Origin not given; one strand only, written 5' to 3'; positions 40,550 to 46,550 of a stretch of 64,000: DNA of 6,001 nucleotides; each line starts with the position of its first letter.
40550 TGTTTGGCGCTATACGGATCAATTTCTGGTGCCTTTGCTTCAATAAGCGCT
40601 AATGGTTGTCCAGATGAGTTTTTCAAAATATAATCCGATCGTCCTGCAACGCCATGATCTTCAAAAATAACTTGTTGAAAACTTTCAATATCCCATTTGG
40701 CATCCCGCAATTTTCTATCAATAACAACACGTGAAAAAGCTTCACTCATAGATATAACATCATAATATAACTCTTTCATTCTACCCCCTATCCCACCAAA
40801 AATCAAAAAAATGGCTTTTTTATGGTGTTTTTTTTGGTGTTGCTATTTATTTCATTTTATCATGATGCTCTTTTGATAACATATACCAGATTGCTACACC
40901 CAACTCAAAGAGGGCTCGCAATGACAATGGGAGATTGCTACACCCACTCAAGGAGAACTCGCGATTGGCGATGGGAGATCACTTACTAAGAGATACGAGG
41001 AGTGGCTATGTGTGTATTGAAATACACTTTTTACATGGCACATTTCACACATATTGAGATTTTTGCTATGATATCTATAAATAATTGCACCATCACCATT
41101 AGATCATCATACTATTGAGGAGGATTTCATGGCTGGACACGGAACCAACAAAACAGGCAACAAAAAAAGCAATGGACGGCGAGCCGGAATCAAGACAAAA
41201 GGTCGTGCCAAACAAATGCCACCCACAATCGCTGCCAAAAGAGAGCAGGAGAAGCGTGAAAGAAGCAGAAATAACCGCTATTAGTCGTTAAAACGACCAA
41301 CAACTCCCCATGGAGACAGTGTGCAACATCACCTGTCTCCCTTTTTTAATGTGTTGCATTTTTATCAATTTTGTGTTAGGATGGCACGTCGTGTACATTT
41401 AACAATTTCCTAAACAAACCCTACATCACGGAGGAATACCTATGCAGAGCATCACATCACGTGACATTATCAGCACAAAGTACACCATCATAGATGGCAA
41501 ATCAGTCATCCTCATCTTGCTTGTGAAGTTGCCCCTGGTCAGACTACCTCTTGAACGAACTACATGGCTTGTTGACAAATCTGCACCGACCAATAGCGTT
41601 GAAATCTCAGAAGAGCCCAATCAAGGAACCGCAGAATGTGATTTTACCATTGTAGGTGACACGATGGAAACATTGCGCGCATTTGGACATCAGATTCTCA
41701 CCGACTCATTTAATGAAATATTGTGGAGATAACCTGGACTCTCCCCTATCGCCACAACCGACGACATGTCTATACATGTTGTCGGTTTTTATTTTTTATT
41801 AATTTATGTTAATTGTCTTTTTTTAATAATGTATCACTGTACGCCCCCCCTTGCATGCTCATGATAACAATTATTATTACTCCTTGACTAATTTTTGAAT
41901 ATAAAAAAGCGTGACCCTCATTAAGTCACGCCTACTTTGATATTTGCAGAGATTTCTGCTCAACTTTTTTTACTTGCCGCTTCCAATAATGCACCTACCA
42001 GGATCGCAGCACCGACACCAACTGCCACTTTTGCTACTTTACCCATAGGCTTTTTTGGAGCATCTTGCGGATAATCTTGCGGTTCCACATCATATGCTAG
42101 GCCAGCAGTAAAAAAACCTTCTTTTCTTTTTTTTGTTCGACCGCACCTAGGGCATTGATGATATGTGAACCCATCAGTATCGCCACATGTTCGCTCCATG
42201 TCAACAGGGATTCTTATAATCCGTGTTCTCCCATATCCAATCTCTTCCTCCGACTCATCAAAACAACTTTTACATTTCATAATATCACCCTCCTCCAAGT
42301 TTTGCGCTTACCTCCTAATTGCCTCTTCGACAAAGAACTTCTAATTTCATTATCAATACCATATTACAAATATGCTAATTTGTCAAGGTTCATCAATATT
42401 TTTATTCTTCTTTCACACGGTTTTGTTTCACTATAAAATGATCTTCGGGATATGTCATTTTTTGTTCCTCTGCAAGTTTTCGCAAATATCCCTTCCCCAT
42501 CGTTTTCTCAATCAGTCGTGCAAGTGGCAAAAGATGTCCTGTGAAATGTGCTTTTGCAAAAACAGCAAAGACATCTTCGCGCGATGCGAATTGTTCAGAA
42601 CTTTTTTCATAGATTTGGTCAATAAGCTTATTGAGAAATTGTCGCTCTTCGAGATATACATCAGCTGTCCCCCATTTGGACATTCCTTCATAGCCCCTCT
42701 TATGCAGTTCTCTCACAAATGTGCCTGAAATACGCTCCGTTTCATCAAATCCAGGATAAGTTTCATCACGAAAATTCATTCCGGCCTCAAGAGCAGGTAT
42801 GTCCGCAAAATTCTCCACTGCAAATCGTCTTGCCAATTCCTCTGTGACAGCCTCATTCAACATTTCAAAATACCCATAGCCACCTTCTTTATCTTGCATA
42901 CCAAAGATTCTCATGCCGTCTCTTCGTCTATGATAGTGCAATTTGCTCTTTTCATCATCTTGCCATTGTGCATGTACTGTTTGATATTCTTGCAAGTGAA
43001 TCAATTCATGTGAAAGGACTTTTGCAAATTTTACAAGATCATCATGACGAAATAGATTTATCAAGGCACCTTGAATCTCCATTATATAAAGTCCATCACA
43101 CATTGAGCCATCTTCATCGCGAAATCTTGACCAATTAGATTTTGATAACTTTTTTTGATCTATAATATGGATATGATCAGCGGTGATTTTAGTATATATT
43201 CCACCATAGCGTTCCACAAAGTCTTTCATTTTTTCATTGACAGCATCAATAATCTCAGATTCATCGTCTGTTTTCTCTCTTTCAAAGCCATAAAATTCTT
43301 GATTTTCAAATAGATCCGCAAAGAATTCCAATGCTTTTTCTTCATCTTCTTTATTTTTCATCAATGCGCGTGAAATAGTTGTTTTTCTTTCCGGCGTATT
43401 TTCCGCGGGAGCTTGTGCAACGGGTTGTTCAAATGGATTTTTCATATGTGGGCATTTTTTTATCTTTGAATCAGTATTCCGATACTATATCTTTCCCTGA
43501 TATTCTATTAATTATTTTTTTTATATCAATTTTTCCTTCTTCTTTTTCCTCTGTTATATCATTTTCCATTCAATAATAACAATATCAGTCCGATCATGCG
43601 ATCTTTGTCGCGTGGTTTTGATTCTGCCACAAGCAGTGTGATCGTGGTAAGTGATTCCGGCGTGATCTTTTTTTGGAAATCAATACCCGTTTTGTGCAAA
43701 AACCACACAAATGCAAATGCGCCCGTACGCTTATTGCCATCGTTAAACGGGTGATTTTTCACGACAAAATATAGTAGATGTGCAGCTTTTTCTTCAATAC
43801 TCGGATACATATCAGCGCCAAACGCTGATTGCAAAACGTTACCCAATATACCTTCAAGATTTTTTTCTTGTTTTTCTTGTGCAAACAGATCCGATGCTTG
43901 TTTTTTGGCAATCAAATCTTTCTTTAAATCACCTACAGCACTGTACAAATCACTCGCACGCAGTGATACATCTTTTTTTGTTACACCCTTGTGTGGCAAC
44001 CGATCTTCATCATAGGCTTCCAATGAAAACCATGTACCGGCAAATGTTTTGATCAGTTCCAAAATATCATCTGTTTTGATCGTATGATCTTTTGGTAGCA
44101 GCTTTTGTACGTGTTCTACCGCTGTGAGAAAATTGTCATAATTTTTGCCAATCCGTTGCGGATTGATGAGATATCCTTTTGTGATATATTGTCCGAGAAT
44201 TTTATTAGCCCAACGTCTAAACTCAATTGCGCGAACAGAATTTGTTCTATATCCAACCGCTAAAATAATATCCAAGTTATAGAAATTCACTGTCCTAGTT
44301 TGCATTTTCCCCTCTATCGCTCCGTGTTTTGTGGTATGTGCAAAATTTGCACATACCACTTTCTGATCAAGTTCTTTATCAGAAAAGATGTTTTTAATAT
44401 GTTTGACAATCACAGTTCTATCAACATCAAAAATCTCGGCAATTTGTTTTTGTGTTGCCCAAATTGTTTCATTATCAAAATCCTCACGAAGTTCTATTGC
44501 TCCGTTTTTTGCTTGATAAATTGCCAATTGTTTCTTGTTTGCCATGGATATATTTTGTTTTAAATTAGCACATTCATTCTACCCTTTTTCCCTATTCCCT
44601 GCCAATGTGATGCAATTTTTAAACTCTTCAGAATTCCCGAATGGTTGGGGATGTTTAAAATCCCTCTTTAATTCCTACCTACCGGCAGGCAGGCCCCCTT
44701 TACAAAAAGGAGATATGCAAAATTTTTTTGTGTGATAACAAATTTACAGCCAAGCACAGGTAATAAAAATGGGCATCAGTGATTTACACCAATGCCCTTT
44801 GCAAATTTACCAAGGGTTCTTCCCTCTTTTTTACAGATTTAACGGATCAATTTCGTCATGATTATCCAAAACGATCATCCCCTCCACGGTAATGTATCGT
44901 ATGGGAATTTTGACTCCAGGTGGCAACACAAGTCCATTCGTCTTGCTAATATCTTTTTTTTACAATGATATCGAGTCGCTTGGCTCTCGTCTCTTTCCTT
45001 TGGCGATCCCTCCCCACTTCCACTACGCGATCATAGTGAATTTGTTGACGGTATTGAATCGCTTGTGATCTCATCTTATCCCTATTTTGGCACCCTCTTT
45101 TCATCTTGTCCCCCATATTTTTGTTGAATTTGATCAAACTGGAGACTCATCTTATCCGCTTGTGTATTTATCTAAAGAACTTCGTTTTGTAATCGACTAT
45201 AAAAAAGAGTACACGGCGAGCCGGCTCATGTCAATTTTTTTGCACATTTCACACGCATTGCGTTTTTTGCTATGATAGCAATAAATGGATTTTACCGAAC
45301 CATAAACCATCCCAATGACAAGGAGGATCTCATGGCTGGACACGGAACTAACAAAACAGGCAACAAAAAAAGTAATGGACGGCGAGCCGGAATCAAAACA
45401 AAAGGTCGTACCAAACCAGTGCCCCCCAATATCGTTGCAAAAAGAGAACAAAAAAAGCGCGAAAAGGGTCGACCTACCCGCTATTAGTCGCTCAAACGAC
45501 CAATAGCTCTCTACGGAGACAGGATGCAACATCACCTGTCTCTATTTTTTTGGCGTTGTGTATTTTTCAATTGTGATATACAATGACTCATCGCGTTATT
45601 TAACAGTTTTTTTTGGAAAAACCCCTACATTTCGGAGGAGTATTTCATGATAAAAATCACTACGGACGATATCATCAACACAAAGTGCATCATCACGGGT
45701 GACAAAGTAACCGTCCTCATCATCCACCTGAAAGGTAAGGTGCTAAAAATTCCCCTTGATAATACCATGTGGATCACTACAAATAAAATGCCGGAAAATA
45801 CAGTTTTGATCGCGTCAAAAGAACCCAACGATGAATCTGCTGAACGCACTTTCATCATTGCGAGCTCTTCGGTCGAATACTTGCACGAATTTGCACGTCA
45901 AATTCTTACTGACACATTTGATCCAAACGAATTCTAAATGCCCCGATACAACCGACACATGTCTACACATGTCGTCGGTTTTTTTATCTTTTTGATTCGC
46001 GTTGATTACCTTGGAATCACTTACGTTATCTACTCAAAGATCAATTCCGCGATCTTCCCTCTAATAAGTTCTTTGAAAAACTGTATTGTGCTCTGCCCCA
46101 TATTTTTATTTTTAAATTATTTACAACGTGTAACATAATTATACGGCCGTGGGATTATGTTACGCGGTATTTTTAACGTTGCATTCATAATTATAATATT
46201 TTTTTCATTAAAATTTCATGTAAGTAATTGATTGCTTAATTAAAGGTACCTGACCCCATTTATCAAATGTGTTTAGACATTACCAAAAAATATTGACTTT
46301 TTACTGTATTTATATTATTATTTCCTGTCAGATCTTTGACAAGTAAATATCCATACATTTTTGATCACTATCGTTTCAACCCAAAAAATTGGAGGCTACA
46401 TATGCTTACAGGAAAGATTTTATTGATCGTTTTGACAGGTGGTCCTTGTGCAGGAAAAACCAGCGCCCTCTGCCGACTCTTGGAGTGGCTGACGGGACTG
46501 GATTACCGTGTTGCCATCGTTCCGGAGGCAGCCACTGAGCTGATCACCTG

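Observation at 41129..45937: Duplicated two-gene module (51-aa basic protein + 96-aa protein) bracketing a RhuM-Fic / HExxH island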

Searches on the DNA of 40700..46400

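Call 60: search_rna_families(source=window, start=40700, end=46400, threshold=evalue, max_evalue=1)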
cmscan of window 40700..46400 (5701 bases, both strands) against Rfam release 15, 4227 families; matches with E-value up to 1: 0.
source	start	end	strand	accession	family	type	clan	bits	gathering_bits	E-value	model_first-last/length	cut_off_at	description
